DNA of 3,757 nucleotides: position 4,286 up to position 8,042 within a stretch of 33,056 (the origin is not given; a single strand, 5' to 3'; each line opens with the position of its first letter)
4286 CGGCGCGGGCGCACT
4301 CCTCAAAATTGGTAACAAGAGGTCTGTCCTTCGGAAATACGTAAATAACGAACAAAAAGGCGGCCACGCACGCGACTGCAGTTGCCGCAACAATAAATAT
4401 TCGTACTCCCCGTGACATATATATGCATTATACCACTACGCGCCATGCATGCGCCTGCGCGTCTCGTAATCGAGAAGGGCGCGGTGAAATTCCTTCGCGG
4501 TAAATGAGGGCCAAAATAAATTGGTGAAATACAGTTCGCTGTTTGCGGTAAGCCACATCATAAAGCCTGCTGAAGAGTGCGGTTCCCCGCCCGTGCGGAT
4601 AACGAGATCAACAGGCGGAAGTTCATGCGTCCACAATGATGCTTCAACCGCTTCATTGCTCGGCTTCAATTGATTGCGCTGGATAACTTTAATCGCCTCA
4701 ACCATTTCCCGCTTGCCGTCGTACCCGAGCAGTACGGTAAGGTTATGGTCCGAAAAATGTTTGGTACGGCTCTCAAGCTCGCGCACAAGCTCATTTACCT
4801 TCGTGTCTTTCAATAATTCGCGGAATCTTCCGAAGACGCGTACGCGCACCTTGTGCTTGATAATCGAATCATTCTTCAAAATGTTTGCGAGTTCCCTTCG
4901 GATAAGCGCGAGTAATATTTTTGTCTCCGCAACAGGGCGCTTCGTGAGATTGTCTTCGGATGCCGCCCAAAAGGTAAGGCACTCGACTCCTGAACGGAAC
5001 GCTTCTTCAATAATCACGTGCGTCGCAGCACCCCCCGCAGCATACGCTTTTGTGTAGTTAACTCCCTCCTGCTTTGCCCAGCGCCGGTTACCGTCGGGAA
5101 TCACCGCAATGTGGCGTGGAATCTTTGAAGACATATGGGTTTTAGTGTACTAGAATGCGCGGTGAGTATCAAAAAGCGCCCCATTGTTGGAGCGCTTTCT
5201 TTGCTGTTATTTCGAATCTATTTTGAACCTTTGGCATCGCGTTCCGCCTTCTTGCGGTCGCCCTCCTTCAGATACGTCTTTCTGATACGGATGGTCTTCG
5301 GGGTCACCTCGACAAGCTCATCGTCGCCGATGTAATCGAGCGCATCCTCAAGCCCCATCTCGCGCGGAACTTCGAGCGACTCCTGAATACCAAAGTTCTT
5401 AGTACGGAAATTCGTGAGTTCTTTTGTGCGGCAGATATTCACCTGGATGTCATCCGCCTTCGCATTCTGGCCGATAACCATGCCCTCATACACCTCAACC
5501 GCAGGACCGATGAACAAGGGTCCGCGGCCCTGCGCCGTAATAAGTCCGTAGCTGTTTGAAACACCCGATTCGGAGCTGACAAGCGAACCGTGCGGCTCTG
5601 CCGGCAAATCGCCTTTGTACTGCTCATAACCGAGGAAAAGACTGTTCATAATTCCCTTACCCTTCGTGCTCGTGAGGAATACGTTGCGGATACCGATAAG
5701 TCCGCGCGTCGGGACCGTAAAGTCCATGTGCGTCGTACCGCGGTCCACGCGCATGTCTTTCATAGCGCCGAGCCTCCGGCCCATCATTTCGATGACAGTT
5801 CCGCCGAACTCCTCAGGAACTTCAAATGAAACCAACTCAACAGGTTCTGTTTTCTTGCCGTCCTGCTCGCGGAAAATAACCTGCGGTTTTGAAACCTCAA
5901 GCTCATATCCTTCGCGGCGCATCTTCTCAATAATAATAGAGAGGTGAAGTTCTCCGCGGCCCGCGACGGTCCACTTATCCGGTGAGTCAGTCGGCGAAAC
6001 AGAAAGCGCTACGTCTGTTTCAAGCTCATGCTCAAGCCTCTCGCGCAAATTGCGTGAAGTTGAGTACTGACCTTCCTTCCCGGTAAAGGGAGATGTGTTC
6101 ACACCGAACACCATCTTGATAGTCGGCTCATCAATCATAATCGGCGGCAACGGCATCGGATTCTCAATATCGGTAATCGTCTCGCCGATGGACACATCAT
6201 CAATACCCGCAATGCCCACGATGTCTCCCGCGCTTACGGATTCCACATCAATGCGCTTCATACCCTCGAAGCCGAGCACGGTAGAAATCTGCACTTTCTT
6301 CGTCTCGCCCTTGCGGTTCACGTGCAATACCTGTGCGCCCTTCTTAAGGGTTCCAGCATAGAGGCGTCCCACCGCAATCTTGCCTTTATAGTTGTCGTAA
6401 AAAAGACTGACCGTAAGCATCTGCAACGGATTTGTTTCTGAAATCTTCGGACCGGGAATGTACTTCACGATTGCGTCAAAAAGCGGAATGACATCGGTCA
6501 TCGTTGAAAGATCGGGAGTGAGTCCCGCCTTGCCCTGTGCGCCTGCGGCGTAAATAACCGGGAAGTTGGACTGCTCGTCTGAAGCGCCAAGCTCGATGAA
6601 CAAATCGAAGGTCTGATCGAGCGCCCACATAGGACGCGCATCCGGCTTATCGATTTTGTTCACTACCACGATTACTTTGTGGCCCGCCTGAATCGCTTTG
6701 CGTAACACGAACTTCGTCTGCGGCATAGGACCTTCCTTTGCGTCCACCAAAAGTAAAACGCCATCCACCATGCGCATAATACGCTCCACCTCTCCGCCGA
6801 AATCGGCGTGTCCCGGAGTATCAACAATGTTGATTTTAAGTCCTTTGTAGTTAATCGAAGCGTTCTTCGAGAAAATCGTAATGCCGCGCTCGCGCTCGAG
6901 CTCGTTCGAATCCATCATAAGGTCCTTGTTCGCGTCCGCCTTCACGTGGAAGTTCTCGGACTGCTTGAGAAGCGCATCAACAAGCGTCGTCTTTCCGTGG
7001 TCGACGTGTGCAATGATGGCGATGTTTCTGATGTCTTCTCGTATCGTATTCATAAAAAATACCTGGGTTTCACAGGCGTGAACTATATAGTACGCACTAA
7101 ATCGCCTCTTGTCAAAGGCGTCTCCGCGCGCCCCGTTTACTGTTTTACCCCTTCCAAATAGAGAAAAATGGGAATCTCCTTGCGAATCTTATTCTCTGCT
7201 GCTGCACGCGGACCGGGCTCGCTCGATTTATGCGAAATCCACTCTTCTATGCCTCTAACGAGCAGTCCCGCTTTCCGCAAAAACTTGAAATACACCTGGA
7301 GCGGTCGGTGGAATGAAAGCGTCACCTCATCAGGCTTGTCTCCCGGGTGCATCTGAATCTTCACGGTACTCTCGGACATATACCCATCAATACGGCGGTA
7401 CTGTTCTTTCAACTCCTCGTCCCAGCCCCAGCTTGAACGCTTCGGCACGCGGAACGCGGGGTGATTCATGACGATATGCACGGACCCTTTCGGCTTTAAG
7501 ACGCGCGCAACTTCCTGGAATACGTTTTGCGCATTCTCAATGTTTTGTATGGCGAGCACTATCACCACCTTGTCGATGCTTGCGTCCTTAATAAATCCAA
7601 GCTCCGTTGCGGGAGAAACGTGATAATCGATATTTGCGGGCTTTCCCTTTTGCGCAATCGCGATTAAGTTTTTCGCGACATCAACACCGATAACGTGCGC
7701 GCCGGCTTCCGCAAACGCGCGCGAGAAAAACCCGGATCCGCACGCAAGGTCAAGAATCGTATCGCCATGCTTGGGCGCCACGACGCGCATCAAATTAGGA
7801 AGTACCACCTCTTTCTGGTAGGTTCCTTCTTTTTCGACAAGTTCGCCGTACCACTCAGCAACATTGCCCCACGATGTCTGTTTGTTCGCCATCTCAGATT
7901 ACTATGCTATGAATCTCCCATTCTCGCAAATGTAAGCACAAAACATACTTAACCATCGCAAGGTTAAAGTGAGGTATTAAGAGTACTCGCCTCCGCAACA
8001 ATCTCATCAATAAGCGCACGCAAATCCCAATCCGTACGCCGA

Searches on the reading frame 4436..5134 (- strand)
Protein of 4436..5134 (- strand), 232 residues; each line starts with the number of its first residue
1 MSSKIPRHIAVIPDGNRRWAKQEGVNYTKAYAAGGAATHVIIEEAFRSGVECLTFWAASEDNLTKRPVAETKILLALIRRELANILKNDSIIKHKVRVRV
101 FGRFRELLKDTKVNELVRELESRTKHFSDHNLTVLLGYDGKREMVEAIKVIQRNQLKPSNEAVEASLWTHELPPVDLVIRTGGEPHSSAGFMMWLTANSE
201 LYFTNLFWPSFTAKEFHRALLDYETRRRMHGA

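Call 84: search_protein_families(library=pfam, proteins=[window:4436-5134:-], max_evalue=0.00001)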
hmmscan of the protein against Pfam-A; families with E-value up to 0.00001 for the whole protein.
window:4436-5134:- (232 aa): 1 family
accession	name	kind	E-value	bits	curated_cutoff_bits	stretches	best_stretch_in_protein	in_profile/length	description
PF01255.24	Prenyltransf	-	8e-51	173.1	27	1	12-231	1-219/219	Putative undecaprenyl diphosphate synthase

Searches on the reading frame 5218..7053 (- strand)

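Call 55: search_protein_families(library=pfam, proteins=[window:5218-7053:-], max_evalue=0.001)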
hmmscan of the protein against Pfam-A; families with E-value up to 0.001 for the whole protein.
window:5218-7053:- (611 aa): 8 families
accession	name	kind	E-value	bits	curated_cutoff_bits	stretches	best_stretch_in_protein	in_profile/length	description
PF00009.33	GTP_EFTU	-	4.4e-56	189.9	26.5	1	7-200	2-187/188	Elongation factor Tu GTP binding domain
PF21018.2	BipA_C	-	2.7e-39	133.8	23.8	1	489-596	2-109/110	TypA/BipA C-terminal domain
PF00679.30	EFG_C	-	7.2e-17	61.6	27.9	1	402-484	3-86/89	Elongation factor G C-terminus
PF03144.31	GTP_EFTU_D2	-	7.1e-13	49.2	30.3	1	224-294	1-73/73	Elongation factor Tu domain 2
PF22042.2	EF-G_D2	-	5.4e-12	46.1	27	1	219-295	11-83/84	Elongation factor G domain 2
PF01926.29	MMR_HSR1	-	4.3e-08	33.7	21.9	1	11-133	2-113/113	50S ribosome-binding GTPase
PF14492.12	EFG_III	-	1.2e-05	25.8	27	1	333-387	18-73/75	Elongation Factor G, domain III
PF00735.24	Septin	-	0.00086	19.1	26.2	0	11-85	7-75/280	Septin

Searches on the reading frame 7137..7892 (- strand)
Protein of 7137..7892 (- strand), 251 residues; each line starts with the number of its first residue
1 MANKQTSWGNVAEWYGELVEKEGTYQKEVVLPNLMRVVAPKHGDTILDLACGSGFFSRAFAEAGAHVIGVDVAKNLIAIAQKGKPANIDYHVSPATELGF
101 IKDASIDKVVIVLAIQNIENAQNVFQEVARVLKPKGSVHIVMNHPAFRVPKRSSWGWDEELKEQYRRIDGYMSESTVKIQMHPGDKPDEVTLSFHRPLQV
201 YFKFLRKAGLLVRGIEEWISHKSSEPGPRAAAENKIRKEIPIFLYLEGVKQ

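Call 55: search_protein_families(library=pfam, proteins=[window:7137-7892:-], max_evalue=0.001)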
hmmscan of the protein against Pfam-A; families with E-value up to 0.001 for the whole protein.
window:7137-7892:- (251 aa): 11 families
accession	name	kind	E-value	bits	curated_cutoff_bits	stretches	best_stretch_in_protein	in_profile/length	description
PF08241.18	Methyltransf_11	-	1.2e-19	71.2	21.2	1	47-138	1-93/95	Methyltransferase domain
PF13649.12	Methyltransf_25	-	5e-18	66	27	1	46-136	1-97/97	Methyltransferase domain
PF01209.24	Ubie_methyltran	-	2.9e-14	53.4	20.1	1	34-141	39-152/233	ubiE/COQ5 methyltransferase family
PF13847.12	Methyltransf_31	-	5.2e-14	52.6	27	1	41-140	2-109/145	Methyltransferase domain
PF08242.18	Methyltransf_12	-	1.7e-10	42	30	1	47-137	1-97/98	Methyltransferase domain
PF13489.12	Methyltransf_23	-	7.5e-09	36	27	1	28-152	7-128/164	Methyltransferase domain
PF01555.25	N6_N4_Mtase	-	5.4e-06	26.9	26.7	0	41-82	180-221/221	DNA methylase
PF02353.26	CMAS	-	7.9e-06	25.8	27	1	37-139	57-163/273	Mycolic acid cyclopropane synthetase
PF05175.20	MTS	-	8.5e-06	25.9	23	1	34-144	23-142/170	Methyltransferase small domain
PF07021.18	MetW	-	0.00023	21.3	21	1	41-133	12-103/193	Methionine biosynthesis protein MetW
PF06325.19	PrmA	-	0.00054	20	22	1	41-138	160-256/296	Ribosomal protein L11 methyltransferase (PrmA)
